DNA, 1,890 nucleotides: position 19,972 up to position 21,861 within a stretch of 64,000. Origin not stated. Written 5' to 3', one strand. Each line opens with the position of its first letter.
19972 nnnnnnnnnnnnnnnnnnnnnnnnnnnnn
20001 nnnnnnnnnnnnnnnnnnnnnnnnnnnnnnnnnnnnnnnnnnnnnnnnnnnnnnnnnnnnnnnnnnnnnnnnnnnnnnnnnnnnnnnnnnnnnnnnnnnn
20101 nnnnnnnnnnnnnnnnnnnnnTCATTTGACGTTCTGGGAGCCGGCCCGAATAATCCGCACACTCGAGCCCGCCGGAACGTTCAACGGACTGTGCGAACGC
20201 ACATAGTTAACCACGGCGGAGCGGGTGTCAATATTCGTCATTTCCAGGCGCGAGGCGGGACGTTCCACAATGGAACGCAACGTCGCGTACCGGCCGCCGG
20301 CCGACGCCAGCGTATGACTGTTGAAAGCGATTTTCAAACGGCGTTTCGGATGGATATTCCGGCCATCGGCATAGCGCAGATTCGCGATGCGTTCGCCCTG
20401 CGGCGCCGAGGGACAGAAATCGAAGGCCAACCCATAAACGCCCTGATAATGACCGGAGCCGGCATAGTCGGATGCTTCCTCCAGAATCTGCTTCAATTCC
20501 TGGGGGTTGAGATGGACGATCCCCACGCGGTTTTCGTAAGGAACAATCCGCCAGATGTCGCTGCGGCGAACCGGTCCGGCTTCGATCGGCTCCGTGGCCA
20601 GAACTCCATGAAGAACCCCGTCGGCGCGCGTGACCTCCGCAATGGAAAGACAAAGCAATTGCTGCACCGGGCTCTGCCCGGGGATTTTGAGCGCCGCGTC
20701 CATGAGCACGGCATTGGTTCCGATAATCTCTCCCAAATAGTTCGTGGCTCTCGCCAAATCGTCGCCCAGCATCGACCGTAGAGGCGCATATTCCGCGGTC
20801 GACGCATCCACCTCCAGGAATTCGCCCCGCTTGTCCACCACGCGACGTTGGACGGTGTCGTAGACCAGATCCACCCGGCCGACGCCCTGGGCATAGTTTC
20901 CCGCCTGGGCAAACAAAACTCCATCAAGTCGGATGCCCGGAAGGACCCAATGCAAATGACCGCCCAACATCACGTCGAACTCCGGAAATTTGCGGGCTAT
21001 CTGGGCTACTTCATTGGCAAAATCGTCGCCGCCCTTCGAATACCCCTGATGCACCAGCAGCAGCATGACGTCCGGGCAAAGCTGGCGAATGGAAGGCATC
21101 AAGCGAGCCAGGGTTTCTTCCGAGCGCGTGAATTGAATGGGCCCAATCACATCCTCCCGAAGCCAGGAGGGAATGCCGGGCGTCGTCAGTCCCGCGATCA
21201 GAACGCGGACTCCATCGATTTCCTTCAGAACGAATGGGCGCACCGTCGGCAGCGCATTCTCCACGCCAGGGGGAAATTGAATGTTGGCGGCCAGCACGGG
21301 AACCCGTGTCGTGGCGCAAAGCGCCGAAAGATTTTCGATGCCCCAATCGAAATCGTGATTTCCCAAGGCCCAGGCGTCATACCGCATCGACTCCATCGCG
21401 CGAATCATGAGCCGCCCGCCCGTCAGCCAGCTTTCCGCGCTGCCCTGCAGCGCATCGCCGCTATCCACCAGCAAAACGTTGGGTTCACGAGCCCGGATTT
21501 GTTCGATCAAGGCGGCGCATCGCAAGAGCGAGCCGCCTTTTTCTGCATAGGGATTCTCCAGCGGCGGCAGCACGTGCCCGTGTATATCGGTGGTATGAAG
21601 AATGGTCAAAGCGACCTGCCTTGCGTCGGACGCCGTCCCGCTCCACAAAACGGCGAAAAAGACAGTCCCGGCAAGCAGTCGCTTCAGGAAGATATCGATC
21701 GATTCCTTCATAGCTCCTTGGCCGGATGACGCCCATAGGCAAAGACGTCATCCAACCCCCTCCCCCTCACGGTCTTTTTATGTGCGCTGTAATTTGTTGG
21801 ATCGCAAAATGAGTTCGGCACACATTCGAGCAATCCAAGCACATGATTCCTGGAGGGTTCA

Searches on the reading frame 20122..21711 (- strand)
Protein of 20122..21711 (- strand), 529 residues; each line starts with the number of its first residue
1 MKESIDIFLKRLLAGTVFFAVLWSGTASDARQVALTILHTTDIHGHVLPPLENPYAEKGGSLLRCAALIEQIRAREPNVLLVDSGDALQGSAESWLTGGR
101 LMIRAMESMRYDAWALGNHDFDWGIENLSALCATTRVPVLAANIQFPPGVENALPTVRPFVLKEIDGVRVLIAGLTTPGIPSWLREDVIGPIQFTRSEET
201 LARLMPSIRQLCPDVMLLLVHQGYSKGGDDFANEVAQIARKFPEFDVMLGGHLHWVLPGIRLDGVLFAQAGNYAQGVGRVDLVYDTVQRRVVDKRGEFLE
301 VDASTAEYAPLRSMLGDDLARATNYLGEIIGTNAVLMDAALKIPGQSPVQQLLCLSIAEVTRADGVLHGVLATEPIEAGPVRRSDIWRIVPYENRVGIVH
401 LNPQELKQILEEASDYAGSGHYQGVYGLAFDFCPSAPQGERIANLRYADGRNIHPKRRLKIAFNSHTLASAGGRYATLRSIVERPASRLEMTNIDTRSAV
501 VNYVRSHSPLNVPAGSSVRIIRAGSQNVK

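Call 84: search_solved_structures(query=window:20122-21711:-, max_evalue=0.00001)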
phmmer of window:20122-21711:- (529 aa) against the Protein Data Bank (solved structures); distinct sequences matched with E-value up to 0.00001: 37.
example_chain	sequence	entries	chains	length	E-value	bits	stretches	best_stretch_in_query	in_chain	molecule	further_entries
3gve_A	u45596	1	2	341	1.9e-24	89.4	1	27-266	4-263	YfkN protein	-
5h7w_A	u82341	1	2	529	2.1e-22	82.7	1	34-257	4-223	venom 5'-nucleotidase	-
2z1a_A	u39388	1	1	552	2.4e-22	82.5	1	21-453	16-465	5'-nucleotidase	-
7d0v_A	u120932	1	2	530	5.2e-22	81.4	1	34-257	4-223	Snake venom 5'-nucleotidase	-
3jyf_A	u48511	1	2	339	6.2e-22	81.1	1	30-264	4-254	2',3'-cyclic nucleotide 2'-phosphodiesterase/3'-nucleotidase bifunctional periplasmic prot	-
3ivd_A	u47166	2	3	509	2.4e-20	75.9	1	35-472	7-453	Nucleotidase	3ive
7qgm_A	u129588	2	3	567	3.2e-20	75.5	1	20-255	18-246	5'-nucleotidase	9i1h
6xuq_A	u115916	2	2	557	6.9e-20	74.4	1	30-255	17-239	5'-nucleotidase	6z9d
7jv8_A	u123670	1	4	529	1.5e-19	73.3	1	34-255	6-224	5'-nucleotidase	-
9r0d_A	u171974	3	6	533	1.5e-19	73.3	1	34-255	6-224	5'-nucleotidase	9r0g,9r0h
4h2f_A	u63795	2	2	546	1.5e-19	73.2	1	34-255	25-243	5'-nucleotidase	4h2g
8znz_A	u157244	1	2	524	1.8e-19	73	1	35-255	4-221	5'-nucleotidase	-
4h1s_A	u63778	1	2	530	1.9e-19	72.9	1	35-255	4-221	5'-nucleotidase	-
7jv9_A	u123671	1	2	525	1.9e-19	72.9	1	35-255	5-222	5'-nucleotidase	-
4h2i_A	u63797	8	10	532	2e-19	72.9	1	35-255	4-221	5'-nucleotidase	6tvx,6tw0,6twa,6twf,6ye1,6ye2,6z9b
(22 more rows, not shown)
